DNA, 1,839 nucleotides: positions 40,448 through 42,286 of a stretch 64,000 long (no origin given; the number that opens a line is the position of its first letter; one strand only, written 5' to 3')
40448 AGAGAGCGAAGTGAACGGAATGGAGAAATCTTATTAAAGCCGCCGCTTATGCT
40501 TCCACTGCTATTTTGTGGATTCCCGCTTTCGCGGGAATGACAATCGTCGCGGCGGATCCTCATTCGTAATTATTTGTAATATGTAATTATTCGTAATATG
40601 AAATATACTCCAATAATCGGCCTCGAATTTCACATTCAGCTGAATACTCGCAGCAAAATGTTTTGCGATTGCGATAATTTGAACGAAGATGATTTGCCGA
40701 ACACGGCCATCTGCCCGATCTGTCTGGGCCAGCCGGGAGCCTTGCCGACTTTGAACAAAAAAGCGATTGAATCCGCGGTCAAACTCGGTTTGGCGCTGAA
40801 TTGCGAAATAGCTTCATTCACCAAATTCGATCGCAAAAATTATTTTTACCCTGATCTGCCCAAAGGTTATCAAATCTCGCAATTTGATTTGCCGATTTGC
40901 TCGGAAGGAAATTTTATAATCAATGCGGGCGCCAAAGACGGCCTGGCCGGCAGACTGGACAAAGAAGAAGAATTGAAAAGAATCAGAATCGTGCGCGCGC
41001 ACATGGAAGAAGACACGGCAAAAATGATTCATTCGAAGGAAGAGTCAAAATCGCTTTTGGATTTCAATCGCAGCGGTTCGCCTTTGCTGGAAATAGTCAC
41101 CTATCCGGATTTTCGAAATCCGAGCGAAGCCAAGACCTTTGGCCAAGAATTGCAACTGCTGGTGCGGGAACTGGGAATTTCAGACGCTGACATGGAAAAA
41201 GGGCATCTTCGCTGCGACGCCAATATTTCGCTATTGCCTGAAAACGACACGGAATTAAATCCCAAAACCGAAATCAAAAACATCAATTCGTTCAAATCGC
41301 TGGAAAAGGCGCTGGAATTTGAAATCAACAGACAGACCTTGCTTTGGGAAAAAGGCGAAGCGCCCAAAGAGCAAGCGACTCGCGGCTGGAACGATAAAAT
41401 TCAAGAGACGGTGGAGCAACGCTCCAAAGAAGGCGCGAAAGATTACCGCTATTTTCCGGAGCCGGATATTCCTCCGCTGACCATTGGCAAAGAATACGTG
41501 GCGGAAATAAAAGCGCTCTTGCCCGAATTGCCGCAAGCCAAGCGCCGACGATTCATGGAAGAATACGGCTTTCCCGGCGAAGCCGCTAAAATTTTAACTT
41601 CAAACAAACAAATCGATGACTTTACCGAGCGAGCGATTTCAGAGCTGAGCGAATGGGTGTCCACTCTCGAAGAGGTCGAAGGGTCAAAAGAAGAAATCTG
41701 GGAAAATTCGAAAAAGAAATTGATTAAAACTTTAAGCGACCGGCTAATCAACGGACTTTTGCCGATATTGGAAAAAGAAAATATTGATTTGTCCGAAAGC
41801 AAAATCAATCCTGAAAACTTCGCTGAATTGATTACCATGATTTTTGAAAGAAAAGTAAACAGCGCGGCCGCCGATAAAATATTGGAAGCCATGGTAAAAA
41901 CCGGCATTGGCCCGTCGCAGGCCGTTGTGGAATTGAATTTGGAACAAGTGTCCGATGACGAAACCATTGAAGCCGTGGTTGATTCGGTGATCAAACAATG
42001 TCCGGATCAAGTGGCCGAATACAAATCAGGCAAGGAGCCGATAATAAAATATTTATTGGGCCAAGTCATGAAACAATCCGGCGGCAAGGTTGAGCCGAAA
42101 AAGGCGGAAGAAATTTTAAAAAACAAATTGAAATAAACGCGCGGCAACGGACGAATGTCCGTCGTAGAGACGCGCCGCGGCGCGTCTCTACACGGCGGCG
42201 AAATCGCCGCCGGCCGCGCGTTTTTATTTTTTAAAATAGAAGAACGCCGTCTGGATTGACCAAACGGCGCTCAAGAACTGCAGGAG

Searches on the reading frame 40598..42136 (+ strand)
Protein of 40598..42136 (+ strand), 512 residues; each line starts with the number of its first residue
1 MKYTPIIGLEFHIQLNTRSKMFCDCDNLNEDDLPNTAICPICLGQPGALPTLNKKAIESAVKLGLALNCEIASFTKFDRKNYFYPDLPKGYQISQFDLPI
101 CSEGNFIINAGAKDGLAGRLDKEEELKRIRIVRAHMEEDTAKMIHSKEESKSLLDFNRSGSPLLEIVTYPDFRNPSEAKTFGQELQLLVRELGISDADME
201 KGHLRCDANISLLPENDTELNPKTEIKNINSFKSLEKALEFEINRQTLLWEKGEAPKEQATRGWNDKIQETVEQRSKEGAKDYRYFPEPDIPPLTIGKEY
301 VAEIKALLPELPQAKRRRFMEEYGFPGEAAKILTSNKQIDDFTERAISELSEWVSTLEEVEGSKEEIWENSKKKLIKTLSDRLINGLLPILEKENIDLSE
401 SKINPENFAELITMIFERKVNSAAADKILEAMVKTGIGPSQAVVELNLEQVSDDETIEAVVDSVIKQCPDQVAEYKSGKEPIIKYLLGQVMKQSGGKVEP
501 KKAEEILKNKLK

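Call 16: list_cluster_members(proteins=[window:40598-42136:+, window:43197-44117:-, window:252-986:-, window:2230-3663:-, window:54142-55236:-, window:42299-43078:-, window:25484-27532:+])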
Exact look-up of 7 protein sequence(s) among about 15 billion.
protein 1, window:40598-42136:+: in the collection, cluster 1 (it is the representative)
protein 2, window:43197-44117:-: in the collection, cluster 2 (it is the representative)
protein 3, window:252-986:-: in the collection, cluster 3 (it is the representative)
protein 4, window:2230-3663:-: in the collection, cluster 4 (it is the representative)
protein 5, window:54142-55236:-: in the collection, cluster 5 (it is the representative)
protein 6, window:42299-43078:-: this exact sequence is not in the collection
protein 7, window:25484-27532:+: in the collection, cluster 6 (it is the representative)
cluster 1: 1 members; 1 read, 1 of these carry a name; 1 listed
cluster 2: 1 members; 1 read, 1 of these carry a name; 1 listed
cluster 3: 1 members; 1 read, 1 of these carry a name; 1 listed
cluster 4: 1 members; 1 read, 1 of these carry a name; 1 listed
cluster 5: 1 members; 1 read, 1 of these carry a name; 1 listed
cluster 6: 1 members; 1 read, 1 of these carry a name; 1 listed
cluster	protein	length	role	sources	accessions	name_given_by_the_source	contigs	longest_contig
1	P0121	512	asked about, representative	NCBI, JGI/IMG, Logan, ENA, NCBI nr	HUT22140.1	MAG TPA: Asp-tRNA(Asn)/Glu-tRNA(Gln) amidotransferase subunit GatB [Candidatus ... | Asp-tRNA(Asn)/Glu-tRNA(Gln) amidotransferase subunit GatB [Candidatus Bipolaricaulota ...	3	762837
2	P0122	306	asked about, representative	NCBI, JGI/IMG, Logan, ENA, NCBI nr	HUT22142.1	MAG TPA: tRNA (adenosine(37)-N6)-dimethylallyltransferase MiaA [Candidatus ... | tRNA (adenosine(37)-N6)-dimethylallyltransferase MiaA [Candidatus Bipolaricaulota ...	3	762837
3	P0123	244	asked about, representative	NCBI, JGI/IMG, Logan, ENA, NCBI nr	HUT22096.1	MAG TPA: hypothetical protein VMX18_01655 [Candidatus Bipolaricaulota bacterium] | hypothetical protein [Candidatus Bipolaricaulota bacterium]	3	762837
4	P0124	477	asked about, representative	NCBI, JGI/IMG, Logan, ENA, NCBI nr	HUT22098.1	MAG TPA: hypothetical protein VMX18_01665 [Candidatus Bipolaricaulota bacterium] | hypothetical protein [Candidatus Bipolaricaulota bacterium]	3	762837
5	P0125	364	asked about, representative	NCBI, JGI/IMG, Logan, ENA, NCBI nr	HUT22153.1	MAG TPA: hypothetical protein VMX18_01950 [Candidatus Bipolaricaulota bacterium] | hypothetical protein [Candidatus Bipolaricaulota bacterium]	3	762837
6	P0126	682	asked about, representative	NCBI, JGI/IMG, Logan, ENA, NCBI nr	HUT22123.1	MAG TPA: DNA topoisomerase (ATP-hydrolyzing) subunit B [Candidatus Bipolaricaulota ... | DNA topoisomerase (ATP-hydrolyzing) subunit B [Candidatus Bipolaricaulota bacterium]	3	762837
